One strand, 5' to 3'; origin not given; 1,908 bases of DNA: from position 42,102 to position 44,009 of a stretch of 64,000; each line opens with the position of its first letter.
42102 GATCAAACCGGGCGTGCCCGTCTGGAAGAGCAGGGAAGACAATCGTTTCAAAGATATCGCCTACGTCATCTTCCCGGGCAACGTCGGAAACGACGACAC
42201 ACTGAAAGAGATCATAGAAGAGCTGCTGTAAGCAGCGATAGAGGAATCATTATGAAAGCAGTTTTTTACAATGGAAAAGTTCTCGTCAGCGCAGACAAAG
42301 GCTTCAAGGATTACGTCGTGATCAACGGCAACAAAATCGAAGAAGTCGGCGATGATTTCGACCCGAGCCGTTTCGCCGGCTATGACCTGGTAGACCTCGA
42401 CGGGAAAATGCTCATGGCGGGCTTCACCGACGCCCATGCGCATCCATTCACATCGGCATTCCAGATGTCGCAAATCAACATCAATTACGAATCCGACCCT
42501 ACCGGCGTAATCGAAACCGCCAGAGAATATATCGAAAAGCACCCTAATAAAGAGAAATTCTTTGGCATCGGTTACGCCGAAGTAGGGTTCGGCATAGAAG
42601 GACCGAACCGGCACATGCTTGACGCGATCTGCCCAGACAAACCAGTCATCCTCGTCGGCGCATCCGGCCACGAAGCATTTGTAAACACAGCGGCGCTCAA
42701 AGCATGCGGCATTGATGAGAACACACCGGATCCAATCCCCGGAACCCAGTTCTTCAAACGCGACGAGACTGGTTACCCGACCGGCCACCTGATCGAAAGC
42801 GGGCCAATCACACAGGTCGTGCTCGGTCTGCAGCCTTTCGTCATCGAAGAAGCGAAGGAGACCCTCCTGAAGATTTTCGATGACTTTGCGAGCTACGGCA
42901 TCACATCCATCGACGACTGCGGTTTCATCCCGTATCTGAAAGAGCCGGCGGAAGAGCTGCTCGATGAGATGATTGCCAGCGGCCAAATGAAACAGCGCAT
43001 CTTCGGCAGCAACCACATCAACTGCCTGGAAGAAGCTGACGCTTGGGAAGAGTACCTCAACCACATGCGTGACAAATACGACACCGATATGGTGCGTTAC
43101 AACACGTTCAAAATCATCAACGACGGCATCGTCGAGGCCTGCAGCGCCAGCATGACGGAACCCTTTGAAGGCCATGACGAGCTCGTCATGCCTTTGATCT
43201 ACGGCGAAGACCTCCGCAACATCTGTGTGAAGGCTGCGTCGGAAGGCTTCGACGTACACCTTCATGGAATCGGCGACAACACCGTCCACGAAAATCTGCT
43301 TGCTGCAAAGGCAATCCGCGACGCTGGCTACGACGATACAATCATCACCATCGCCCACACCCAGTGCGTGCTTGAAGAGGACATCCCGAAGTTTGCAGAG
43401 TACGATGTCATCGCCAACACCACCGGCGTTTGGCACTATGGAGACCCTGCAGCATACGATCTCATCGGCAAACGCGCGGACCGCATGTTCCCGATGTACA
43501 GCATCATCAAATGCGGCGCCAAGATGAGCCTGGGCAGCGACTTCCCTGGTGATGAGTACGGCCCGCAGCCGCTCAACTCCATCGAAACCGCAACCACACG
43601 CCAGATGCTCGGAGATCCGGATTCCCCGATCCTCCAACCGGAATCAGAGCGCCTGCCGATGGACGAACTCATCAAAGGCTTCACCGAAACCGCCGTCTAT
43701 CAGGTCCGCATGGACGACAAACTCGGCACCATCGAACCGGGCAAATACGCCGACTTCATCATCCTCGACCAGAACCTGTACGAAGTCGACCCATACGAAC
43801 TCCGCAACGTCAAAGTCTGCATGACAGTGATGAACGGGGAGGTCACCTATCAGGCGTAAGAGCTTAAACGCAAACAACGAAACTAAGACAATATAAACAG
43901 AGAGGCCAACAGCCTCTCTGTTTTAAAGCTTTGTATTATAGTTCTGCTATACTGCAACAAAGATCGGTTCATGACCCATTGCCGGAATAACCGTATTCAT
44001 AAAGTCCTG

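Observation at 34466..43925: CdaR-controlled six-gene cluster combining an amino-acid-type permease, two different amide hydrolases and glycerate/tetronate-type enzymes: candidate undescribed catabolic pathway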

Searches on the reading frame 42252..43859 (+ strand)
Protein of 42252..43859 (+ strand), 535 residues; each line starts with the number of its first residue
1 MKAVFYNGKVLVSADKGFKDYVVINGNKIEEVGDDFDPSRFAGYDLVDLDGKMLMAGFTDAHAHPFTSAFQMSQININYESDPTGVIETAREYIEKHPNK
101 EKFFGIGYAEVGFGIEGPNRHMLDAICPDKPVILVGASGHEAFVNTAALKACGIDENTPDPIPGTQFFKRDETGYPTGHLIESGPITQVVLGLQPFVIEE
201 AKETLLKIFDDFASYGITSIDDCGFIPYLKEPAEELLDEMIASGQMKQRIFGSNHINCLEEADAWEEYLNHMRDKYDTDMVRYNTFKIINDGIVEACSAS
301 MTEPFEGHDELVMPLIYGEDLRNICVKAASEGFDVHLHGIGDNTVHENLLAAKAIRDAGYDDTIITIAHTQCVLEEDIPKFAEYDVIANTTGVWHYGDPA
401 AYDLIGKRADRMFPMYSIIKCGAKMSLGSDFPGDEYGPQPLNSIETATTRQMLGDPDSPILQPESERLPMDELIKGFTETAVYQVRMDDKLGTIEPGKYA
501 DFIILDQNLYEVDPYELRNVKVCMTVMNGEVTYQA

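Call 3: search_protein_families(library=pfam, proteins=[window:42252-43859:+])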
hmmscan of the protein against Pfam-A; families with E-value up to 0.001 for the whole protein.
window:42252-43859:+ (535 aa): 2 families
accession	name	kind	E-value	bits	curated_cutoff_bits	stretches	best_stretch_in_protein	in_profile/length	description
PF07969.17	Amidohydro_3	-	1.2e-69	236.4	29.7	1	46-533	2-472/472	Amidohydrolase family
PF01979.26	Amidohydro_1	-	4.1e-14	53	25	1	199-531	32-344/345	Amidohydrolase family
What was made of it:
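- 42252..43859 (+): Amidohydro_3 (YtcJ-like) metallo-amidohydrolase (535 aa). PF07969 236 bits (call 3).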

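Call 4: search_protein_families(library=ncbifam, proteins=[window:42252-43859:+])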
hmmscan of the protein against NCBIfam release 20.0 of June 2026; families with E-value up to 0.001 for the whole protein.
window:42252-43859:+ (535 aa): 20 families
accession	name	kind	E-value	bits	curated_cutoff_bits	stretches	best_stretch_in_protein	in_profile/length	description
NF006056.0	PRK08204.1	subfamily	1.7e-10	40.3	391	1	412-516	284-390/449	hypothetical protein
TIGR01224.1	hutI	equivalog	1e-09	37.7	298.15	1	467-531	313-377/377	imidazolonepropionase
TIGR00221.1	nagA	equivalog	1.9e-07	30.4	225.65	0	3-69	5-69/380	N-acetylglucosamine-6-phosphate deacetylase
NF051886.1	XaaProDiPepCaul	equivalog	4.1e-07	29.4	500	0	20-77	19-75/398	Xaa-Pro dipeptidase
NF006689.0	PRK09237.1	equivalog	5.3e-07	28.5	371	1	7-73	9-74/383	amidohydrolase/deacetylase family metallohydrolase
NF011990.0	PRK15446.2-6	subfamily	7e-07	28.3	233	0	462-534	320-384/390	alpha-D-ribose 1-methylphosphonate 5-triphosphate diphosphatase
TIGR02967.1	guan_deamin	equivalog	7.6e-07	28.5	375.4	0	412-512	278-367/401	guanine deaminase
NF006679.0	PRK09228.1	subfamily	2.4e-06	26.5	351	0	419-510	310-390/433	guanine deaminase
TIGR02033.1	D-hydantoinase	equivalog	3.4e-06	26.3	393.25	1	7-64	5-59/454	dihydropyrimidinase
NF005557.0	PRK07228.1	equivalog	3.7e-06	25.9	522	0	467-517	336-386/445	5'-deoxyadenosine deaminase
TIGR02318.1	phosphono_phnM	equivalog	4.5e-06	25.8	390.55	0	463-508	315-359/376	phosphonate metabolism protein PhnM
NF004995.0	PRK06380.1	subfamily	1.2e-05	24.5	567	0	17-70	19-68/418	metal-dependent hydrolase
TIGR01975.1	isoAsp_dipep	equivalog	2.1e-05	23.9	331.25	0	7-64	6-64/389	beta-aspartyl-peptidase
NF004636.0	PRK05985.1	subfamily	5.3e-05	22.2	408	0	18-70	16-66/398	amidohydrolase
TIGR03178.1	allantoinase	equivalog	5.9e-05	22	357.85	0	12-64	10-59/441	allantoinase AllB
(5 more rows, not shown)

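Call 29: search_solved_structures(query=window:42252-43859:+, max_evalue=0.001)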
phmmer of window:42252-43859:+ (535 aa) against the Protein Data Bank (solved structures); distinct sequences matched with E-value up to 0.001: 6.
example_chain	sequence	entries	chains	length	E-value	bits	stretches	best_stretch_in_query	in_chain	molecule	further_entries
3icj_A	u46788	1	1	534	1.7e-14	56.7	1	21-508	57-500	uncharacterized metal-dependent hydrolase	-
3igh_X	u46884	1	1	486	2.6e-10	42.9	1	285-508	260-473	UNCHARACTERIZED METAL-DEPENDENT HYDROLASE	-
3ooq_A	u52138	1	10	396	3.4e-08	35.9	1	2-65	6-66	amidohydrolase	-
2qs8_A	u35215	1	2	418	0.0002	23.4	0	468-522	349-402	Xaa-Pro Dipeptidase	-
3feq_A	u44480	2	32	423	0.00038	22.5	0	20-70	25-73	PUTATIVE AMIDOHYDROLASE | PROLIDASE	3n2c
3mkv_A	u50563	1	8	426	0.00057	22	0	466-509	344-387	PUTATIVE AMIDOHYDROLASE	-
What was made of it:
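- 42252..43859 (+): The nearest PDB entry, 3icj, is uncharacterised (call 29).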

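Call 32: find_homologous_proteins(query=window:42252-43859:+, max_evalue=1e-30)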
Query window:42252-43859:+ (535 aa): 284 proteins with E <= 1e-30 among 6648 candidates; the best 120 are listed.
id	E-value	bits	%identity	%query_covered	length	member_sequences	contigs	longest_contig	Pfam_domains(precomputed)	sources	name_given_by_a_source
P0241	0.0e+0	1244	100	100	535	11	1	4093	PF07969.18,PF01979.27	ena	-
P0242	1.6e-293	992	78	100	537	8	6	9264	PF07969.18,PF01979.27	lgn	-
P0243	3.8e-244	830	65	100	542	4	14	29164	PF07969.18,PF01979.27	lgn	-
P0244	4.8e-240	816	64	100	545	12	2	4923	PF07969.18,PF01979.27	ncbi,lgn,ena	-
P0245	1.0e-234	798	64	100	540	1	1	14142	PF07969.18,PF01979.27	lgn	-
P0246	1.7e-198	679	54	100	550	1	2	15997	PF07969.18,PF01979.27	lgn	-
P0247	1.5e-196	673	54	100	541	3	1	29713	PF07969.18,PF01979.27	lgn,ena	-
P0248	1.3e-183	630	51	100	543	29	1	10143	PF07969.18,PF01979.27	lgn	-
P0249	5.6e-183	628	52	99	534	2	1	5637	PF07969.18,PF01979.27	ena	-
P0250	1.2e-182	627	51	100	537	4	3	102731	PF07969.18,PF01979.27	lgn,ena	-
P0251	1.7e-180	620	51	99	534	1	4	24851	PF07969.18,PF01979.27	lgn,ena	-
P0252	1.3e-179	617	52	100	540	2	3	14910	PF07969.18,PF01979.27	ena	-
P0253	2.0e-179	616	50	100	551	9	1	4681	PF07969.18,PF01979.27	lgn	-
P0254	4.7e-155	536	45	99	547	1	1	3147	PF07969.18,PF01979.27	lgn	-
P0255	3.8e-152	526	45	100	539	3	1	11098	PF07969.18,PF01979.27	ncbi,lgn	ncbi:MAG: amidohydrolase [Lentihominibacter sp.]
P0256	1.3e-149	518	45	100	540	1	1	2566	PF07969.18,PF01979.27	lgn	-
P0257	3.7e-149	516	44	100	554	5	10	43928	PF07969.18,PF01979.27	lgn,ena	-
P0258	8.5e-149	515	43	99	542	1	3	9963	PF07969.18,PF01979.27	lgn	-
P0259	1.4e-147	511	43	100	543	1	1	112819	PF07969.18,PF01979.27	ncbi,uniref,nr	ncbi:amidohydrolase [Anaerovorax odorimutans]|uniref:Amidohydrolase n=1 Tax=Anaerovorax odorimutans 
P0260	4.3e-147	509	44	99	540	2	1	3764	PF07969.18,PF01979.27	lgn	-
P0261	6.0e-145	502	44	99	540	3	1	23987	PF07969.18,PF01979.27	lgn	-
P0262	4.2e-144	499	44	99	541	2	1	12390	PF07969.18,PF01979.27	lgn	-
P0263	6.0e-142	492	43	99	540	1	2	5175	PF07969.18,PF01979.27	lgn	-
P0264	1.4e-141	491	42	100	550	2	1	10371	PF07969.18,PF01979.27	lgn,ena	-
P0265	3.8e-141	490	41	100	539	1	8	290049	PF07969.18,PF01979.27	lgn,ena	-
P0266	5.3e-141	489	43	99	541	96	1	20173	PF07969.18,PF01979.27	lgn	-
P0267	1.8e-138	481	42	100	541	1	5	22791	PF07969.18,PF01979.27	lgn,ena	-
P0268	1.3e-137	478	42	100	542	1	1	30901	PF07969.18,PF01979.27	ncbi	-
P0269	2.6e-137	477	42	99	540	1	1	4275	PF07969.18,PF01979.27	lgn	-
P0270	5.7e-137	476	41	99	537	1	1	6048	PF07969.18,PF01979.27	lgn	-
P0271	8.0e-137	475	43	99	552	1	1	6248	PF07969.18,PF01979.27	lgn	-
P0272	1.1e-136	475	41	100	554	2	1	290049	PF07969.18,PF01979.27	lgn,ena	-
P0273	1.9e-135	471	41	99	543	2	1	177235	PF07969.18,PF01979.27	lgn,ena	-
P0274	2.7e-135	470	41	99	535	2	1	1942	PF07969.18,PF01979.27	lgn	-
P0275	5.8e-135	469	40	99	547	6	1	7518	PF07969.18,PF01979.27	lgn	-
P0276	2.9e-134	467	42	99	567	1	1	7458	PF07969.18,PF01979.27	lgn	-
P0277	3.1e-133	463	42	100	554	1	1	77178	PF07969.18,PF01979.27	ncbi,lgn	-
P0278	9.7e-133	462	41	100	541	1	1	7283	PF07969.18,PF01979.27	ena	-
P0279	1.7e-131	458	40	99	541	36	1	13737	PF07969.18,PF01979.27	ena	-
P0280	4.1e-131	457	41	99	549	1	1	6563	PF07969.18,PF01979.27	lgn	-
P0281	4.9e-131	456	40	100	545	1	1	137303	PF07969.18,PF01979.27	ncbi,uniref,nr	ncbi:amidohydrolase [Anaerovorax odorimutans]|uniref:Amidohydrolase n=1 Tax=Anaerovorax odorimutans 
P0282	9.2e-131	455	40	100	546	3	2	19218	PF07969.18,PF01979.27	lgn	-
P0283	1.5e-130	455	40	100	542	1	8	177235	PF07969.18,PF01979.27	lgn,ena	-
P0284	1.8e-130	454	40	99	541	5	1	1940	PF07969.18,PF01979.27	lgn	-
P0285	2.1e-130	454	42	99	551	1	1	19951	PF07969.18,PF01979.27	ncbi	-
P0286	2.1e-130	454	41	99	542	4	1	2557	PF07969.18,PF01979.27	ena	-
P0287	3.2e-130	454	40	100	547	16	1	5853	PF07969.18,PF01979.27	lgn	-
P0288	3.6e-129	450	40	99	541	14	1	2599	PF07969.18,PF01979.27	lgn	-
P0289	4.3e-129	450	40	100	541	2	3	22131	PF07969.18,PF01979.27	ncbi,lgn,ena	-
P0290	5.3e-129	450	41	100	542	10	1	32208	PF07969.18,PF01979.27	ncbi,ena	-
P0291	2.6e-128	447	41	100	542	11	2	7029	PF07969.18,PF01979.27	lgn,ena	-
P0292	3.4e-128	447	41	100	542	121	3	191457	PF07969.18,PF01979.27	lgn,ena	-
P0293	3.8e-128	447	40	100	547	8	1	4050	PF07969.18,PF01979.27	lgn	-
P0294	4.1e-128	447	40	100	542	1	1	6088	PF07969.18,PF01979.27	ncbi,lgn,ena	-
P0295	8.5e-128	446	40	99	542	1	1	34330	PF07969.18,PF01979.27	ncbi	-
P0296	1.8e-127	444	40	100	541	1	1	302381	PF07969.18,PF01979.27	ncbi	-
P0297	2.1e-127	444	40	99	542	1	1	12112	PF07969.18,PF01979.27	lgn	-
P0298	2.2e-127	444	41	100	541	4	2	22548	PF07969.18,PF01979.27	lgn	-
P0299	2.3e-127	444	41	100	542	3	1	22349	PF07969.18,PF01979.27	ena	-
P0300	2.8e-127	444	40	100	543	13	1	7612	PF07969.18,PF01979.27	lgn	-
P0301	4.0e-127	443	40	99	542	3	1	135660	PF07969.18,PF01979.27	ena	-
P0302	4.6e-127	443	39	99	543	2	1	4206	PF07969.18,PF01979.27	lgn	-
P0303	8.2e-127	442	40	100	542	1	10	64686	PF07969.18,PF01979.27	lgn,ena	-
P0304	1.5e-126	441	40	100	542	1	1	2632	PF07969.18,PF01979.27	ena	-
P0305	3.7e-126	440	40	100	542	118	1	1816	PF07969.18,PF01979.27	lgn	-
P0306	8.1e-126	439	40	100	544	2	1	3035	PF07969.18,PF01979.27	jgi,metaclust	metaclust:\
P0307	2.2e-125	438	40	99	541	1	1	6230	PF07969.18,PF01979.27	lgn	-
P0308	6.1e-125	436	39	99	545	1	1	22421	PF07969.18,PF01979.27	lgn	-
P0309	6.4e-125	436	40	99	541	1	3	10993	PF07969.18,PF01979.27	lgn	-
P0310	1.6e-124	435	40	100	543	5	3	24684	PF07969.18,PF01979.27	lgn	-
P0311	3.5e-124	434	40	99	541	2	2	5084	PF07969.18,PF01979.27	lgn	-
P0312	4.1e-124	433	39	100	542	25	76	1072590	PF07969.18,PF01979.27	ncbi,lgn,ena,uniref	ncbi:amidohydrolase family protein [Lentihominibacter sp.]|uniref:amidohydrolase n=1 Tax=Lentihomini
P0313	8.0e-124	432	39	99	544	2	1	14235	PF07969.18,PF01979.27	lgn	-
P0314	1.1e-123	432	39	99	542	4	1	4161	PF07969.18,PF01979.27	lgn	-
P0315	3.2e-123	430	40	96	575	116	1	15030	PF07969.18,PF01979.27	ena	-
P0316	3.6e-123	430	39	99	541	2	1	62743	PF07969.18,PF01979.27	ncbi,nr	ncbi:MAG: amidohydrolase [Firmicutes bacterium]|nr:amidohydrolase [Bacillota bacterium]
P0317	3.7e-123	430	38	99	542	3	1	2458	PF07969.18,PF01979.27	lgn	-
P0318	3.7e-123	430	37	99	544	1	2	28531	PF07969.18,PF01979.27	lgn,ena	-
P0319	1.1e-122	429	41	100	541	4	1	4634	PF07969.18,PF01979.27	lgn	-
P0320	4.7e-122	427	39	94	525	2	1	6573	PF07969.18,PF01979.27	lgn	-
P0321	3.3e-121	424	39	100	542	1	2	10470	PF07969.18,PF01979.27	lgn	-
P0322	4.6e-121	423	39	100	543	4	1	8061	PF07969.18,PF01979.27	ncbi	ncbi:MAG: amidohydrolase [Lentihominibacter sp.]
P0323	8.9e-120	419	37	99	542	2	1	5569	PF07969.18,PF01979.27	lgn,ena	-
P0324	4.6e-114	400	37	99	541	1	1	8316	PF07969.18,PF01979.27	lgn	-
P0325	4.8e-111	390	37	99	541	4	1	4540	PF07969.18,PF01979.27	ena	-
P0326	8.1e-109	383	41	84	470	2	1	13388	PF07969.18,PF01979.27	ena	-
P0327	2.3e-97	345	36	99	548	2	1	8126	PF07969.18,PF01979.27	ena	-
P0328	5.3e-96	341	35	99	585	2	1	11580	PF07969.18,PF01979.27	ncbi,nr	ncbi:MAG: amidohydrolase [bacterium]|nr:amidohydrolase [bacterium]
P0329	7.3e-96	340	35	99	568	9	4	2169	PF07969.18,PF01979.27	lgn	-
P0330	4.0e-95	338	35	99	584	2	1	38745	PF07969.18,PF01979.27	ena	-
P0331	2.7e-93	332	35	99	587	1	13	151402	PF07969.18,PF01979.27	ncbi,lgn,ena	-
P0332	1.1e-87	313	33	99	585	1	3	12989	PF07969.18,PF01979.27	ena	-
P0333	6.3e-84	301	34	99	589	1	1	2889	PF07969.18,PF01979.27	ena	-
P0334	5.0e-80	288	32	99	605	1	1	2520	PF07969.18,PF01979.27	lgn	-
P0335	4.2e-78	282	33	99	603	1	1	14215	PF07969.18,PF01979.27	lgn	-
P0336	1.3e-70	257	31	99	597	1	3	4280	PF07969.18,PF01979.27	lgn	-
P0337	3.4e-70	255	37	43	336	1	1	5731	PF07969.18,PF01979.27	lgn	-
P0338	2.6e-69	253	31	99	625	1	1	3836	PF07969.18,PF01979.27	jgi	jgi:predicted amidohydrolase YtcJ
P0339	2.6e-67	246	31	99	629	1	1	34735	PF07969.18,PF01979.27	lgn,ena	-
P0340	1.1e-66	244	31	99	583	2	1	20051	PF07969.18,PF01979.27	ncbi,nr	ncbi:MAG: amidohydrolase [Proteobacteria bacterium]|nr:amidohydrolase [Pseudomonadota bacterium]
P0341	1.4e-63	234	31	99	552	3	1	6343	PF07969.18,PF01979.27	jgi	-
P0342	9.9e-63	231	30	99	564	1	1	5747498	PF07969.18,PF01979.27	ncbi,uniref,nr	ncbi:amidohydrolase [Pseudomonas frederiksbergensis]|uniref:Amidohydrolase n=1 Tax=Pseudomonas frede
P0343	8.5e-62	228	30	96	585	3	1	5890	PF07969.18,PF01979.27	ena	-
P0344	1.5e-61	227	29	99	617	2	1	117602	PF07969.18,PF01979.27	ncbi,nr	ncbi:amidohydrolase [Enhydrobacter aerosaccus]|nr:amidohydrolase [Enhydrobacter aerosaccus]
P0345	9.1e-60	221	30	96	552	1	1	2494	PF07969.18,PF01979.27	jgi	jgi:predicted amidohydrolase YtcJ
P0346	1.4e-57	214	30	99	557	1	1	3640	PF07969.18,PF01979.27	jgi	jgi:predicted amidohydrolase YtcJ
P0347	2.1e-55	207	33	95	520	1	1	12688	PF07969.18,PF01979.27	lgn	-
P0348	3.7e-55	206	30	98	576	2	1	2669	PF07969.18,PF01979.27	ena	-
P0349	5.5e-54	202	32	96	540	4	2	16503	PF07969.18,PF01979.27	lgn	-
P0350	5.9e-54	202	30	99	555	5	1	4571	PF07969.18,PF01979.27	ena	-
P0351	7.2e-54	202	30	91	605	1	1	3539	PF07969.18,PF01979.27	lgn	-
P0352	1.8e-51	194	30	99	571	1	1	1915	PF07969.18,PF01979.27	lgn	-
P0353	7.8e-50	188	28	100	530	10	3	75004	PF07969.18,PF01979.27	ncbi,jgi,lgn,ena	-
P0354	1.5e-49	187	29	100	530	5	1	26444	PF07969.18,PF01979.27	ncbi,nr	ncbi:MAG: amidohydrolase [Candidatus Cloacimonadota bacterium]|nr:amidohydrolase [Candidatus Cloacim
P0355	4.5e-49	186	29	96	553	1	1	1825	PF07969.18,PF01979.27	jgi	jgi:hypothetical protein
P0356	2.3e-48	183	29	100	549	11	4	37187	PF07969.18,PF01979.27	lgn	-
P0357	1.3e-47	181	30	89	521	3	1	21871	PF07969.18,PF01979.27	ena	-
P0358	6.5e-47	179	30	92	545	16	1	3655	PF07969.18,PF01979.27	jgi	jgi:predicted amidohydrolase YtcJ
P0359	8.3e-47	178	29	100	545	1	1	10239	PF07969.18,PF01979.27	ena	-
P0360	1.5e-46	177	29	97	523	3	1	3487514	PF07969.18,PF01979.27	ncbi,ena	-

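Call 33: find_encoding_contigs(protein=P0242, flank=10000, max_places=3)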
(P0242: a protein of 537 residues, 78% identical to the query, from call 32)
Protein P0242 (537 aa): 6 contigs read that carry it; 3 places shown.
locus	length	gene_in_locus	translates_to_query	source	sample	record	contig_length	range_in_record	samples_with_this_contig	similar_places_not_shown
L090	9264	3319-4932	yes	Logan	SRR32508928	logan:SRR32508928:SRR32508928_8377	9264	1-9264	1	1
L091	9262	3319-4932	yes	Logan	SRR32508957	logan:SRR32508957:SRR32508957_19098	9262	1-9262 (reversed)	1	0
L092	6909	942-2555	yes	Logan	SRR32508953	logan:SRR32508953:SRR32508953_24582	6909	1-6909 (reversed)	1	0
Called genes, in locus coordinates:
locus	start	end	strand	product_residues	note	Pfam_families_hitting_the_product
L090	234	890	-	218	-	PF00392:GntR, PF07729:FCD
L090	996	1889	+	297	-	PF03446:NAD_binding_2, PF03807:F420_oxidored (faint), PF14833:NAD_binding_11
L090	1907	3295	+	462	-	PF07005:SBD_N, PF17042:NBD_C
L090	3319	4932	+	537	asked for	PF07969:Amidohydro_3, PF01979:Amidohydro_1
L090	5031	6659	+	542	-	PF00324:AA_permease, PF13520:AA_permease_2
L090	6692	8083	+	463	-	PF03577:Peptidase_C69 (weak), PF03417:AAT (weak)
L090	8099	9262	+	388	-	?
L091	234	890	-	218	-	PF00392:GntR, PF07729:FCD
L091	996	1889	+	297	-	PF03446:NAD_binding_2, PF03807:F420_oxidored (faint), PF14833:NAD_binding_11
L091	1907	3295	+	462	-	PF07005:SBD_N, PF17042:NBD_C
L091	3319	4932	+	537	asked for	PF07969:Amidohydro_3, PF01979:Amidohydro_1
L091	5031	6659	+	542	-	PF00324:AA_permease, PF13520:AA_permease_2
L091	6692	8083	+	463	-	PF03577:Peptidase_C69 (weak), PF03417:AAT (weak)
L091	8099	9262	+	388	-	?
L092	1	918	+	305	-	?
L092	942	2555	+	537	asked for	PF07969:Amidohydro_3, PF01979:Amidohydro_1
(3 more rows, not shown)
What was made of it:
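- L090-92: GntR|DH-DUF1537-Amidohydro3-APC-C69-GlyK (call 33);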

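Call 34: find_encoding_contigs(protein=P0243, flank=10000, max_places=3)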
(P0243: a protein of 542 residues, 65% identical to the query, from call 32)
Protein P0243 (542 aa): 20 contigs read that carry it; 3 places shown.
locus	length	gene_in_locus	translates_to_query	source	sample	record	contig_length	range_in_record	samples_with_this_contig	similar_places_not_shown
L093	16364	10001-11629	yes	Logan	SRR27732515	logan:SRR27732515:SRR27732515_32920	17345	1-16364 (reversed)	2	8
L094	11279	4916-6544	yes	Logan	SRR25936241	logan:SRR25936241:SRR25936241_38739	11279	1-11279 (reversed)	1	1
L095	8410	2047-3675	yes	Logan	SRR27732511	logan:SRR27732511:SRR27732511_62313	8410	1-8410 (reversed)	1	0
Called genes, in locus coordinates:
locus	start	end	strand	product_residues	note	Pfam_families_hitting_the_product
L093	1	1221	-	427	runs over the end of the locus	PF14501:HATPase_c_5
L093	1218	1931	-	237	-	PF00072:Response_reg, PF04397:LytTR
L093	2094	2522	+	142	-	PF17369:DUF5391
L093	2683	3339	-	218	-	PF00392:GntR, PF07729:FCD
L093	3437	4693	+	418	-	PF01321:Creatinase_N, PF00557:Peptidase_M24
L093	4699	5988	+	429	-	PF01321:Creatinase_N, PF00557:Peptidase_M24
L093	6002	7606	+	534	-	PF13520:AA_permease_2, PF00324:AA_permease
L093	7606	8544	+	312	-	PF07991:KARI_N (weak), PF03446:NAD_binding_2, PF14833:NAD_binding_11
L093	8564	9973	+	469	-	PF07005:SBD_N, PF17042:NBD_C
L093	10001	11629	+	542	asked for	PF07969:Amidohydro_3, PF01979:Amidohydro_1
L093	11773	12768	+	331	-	PF20903:SPL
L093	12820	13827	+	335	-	PF00165:HTH_AraC (faint), PF12833:HTH_18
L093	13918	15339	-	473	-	PF00224:PK, PF02887:PK_C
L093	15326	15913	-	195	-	PF06325:PrmA, PF13847:Methyltransf_31, PF13649:Methyltransf_25 (weak), PF06962:rRNA_methylase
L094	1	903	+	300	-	?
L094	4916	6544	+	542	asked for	PF07969:Amidohydro_3, PF01979:Amidohydro_1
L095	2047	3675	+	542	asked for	PF07969:Amidohydro_3, PF01979:Amidohydro_1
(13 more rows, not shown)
